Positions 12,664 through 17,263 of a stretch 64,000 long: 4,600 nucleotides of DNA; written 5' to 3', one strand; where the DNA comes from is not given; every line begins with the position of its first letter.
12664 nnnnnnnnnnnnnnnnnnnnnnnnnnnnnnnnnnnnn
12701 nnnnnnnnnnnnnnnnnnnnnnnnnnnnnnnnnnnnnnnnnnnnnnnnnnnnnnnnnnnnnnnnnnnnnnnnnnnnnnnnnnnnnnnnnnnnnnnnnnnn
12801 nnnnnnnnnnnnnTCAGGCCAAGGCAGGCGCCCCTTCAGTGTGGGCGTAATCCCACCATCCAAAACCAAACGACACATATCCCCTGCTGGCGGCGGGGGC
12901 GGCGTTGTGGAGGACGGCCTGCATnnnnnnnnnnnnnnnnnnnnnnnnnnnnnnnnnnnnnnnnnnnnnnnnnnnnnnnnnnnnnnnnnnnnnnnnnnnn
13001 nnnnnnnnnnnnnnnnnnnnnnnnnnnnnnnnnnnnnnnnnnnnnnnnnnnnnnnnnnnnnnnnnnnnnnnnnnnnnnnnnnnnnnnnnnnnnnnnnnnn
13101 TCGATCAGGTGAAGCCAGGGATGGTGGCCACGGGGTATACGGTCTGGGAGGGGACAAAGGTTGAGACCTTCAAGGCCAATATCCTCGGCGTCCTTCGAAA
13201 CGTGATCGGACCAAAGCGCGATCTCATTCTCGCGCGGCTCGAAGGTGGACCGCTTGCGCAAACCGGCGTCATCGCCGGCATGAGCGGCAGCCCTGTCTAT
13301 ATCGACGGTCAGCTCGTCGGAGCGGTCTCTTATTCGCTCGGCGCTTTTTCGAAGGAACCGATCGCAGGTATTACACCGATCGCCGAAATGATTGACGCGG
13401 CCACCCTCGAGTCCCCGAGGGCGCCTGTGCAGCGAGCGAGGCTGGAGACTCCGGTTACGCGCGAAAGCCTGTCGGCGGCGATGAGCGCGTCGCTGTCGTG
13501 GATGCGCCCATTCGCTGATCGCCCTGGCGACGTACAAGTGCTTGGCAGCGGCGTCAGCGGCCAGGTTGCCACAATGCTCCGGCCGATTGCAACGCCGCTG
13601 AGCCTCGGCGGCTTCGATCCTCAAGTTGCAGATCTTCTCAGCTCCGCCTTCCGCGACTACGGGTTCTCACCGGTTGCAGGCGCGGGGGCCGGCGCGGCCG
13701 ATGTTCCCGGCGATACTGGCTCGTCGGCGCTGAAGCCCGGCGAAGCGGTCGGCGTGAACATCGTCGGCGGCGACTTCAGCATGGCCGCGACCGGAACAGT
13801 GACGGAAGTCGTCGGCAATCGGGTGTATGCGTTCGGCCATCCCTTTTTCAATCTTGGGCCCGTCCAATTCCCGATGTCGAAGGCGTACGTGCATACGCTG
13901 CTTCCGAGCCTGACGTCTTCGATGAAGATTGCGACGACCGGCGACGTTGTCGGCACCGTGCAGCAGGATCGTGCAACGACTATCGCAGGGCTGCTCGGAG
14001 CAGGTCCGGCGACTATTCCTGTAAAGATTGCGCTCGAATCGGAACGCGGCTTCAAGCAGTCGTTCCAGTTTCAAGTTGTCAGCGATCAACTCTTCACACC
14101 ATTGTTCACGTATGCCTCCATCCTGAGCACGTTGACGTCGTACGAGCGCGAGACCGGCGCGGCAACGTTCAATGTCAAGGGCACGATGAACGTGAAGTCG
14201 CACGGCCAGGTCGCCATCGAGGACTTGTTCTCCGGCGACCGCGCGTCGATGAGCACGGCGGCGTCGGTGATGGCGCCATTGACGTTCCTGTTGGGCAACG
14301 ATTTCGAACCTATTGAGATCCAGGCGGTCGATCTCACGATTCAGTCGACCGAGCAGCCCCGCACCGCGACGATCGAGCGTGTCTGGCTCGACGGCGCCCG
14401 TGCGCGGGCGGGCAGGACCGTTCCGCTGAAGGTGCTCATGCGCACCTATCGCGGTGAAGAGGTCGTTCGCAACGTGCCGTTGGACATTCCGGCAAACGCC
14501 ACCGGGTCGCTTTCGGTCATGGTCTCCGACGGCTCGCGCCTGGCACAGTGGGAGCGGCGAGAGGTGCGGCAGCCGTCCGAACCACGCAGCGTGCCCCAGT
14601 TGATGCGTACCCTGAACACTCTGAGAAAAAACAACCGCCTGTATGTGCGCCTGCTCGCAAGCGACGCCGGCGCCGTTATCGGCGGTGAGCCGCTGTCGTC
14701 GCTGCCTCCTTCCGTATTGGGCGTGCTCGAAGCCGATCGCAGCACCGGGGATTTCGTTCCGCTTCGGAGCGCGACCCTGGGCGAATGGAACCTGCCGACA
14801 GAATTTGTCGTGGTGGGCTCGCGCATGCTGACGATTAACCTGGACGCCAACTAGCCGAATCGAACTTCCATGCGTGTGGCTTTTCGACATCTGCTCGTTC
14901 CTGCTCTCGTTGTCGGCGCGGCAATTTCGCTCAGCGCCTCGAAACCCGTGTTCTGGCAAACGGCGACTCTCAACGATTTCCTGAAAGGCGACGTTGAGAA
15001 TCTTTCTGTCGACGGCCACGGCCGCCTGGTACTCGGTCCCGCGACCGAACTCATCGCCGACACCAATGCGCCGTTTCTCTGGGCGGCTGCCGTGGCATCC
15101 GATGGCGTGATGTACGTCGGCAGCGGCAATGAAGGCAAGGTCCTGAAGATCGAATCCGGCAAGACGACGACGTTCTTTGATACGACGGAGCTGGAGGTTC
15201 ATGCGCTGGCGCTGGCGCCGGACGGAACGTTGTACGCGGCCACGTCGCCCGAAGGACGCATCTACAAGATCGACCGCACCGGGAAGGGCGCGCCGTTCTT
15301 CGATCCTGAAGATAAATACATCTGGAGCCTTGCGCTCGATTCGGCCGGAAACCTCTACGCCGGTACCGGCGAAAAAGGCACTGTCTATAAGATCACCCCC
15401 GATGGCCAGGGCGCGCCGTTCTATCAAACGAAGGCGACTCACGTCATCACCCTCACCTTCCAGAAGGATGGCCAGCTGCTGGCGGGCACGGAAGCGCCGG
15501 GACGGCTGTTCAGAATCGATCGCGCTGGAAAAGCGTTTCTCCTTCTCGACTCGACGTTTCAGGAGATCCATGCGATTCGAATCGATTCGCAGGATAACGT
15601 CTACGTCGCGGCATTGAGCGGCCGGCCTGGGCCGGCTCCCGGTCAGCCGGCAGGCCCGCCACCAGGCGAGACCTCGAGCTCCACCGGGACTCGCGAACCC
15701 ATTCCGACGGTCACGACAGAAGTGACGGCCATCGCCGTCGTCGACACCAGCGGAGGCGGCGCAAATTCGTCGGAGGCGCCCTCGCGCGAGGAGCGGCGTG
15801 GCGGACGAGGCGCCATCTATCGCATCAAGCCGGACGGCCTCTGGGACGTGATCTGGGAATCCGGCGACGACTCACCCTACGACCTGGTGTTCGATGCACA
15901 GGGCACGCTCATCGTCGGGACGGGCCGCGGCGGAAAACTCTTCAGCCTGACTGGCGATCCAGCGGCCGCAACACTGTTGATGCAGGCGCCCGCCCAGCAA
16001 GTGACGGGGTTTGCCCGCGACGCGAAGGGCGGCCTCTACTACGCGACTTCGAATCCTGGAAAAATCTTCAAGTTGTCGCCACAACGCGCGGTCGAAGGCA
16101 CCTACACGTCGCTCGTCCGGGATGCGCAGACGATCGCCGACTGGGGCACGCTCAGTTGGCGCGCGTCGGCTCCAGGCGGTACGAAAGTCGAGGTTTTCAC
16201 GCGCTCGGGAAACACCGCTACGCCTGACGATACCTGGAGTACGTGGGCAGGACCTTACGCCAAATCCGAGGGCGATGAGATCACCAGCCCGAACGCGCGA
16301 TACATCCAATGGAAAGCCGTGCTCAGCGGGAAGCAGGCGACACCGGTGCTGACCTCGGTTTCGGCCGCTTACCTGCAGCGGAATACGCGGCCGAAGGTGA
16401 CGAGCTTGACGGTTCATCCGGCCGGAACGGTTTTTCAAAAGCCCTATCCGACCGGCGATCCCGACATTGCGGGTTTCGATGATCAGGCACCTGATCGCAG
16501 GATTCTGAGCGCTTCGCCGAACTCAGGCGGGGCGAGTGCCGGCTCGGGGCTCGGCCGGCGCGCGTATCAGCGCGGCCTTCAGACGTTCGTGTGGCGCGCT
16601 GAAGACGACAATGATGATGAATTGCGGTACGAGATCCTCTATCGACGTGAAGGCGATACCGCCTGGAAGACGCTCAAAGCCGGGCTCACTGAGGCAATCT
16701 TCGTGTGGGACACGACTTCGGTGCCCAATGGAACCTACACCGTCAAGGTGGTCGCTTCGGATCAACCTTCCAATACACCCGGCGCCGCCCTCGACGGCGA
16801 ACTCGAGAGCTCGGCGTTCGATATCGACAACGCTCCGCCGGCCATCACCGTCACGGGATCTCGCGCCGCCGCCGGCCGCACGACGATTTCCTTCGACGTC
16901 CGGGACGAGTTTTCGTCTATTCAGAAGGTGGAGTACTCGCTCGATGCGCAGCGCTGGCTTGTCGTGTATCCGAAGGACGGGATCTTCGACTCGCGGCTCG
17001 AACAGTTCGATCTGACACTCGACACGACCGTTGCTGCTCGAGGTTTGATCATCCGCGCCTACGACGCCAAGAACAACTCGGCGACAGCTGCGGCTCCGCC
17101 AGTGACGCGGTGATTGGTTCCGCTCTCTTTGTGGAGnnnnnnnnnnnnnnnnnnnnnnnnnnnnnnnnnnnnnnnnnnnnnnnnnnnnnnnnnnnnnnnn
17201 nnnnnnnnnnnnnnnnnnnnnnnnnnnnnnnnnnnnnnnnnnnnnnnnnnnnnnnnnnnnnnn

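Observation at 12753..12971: Candidate ribosome-mediated attenuator with a Phe/Trp/Tyr-rich leader peptide controlling an 11-gene aromatic supraoperon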

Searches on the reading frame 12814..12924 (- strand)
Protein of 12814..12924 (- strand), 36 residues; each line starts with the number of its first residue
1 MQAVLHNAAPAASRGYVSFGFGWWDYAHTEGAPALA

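Call 41: find_encoding_contigs(protein=window:12814-12924:-, flank=2000, max_places=3)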
Protein window:12814-12924:- (36 aa): no gene with exactly this product is on record in the collection.

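Call 44: search_protein_families(library=pfam, proteins=[window:12817-12924:-], max_evalue=10)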
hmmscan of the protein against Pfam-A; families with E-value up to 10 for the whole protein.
seq(36 aa): 0 families

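Call 45: search_protein_families(library=ncbifam, proteins=[window:12817-12924:-], max_evalue=10)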
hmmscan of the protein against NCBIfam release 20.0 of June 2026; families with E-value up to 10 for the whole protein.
seq(36 aa): 0 families

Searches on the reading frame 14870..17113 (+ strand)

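Call 30: search_protein_families(library=pfam, proteins=[window:14870-17113:+])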
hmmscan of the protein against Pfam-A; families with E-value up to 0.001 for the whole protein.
window:14870-17113:+ (747 aa): 5 families
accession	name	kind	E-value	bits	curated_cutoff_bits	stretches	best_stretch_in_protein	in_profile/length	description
PF07494.17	Reg_prop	-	2.3e-12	45.9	20.4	0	148-167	4-23/24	Two component regulator propeller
PF08450.18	SGL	-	1.8e-08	34.7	26.3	1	79-197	114-232/246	SMP-30/Gluconolactonase/LRE-like region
PF24684.1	Vgb_lyase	-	2.3e-07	30.4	50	1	71-221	16-170/290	Virginiamycin B lyase family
PF20067.5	SSL_N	-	1.3e-06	28.6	18.9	0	113-134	26-46/46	Strictosidine synthase-like, N-terminal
PF17957.7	Big_7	-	0.00024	22.1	24.1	0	666-718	14-57/70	Bacterial Ig domain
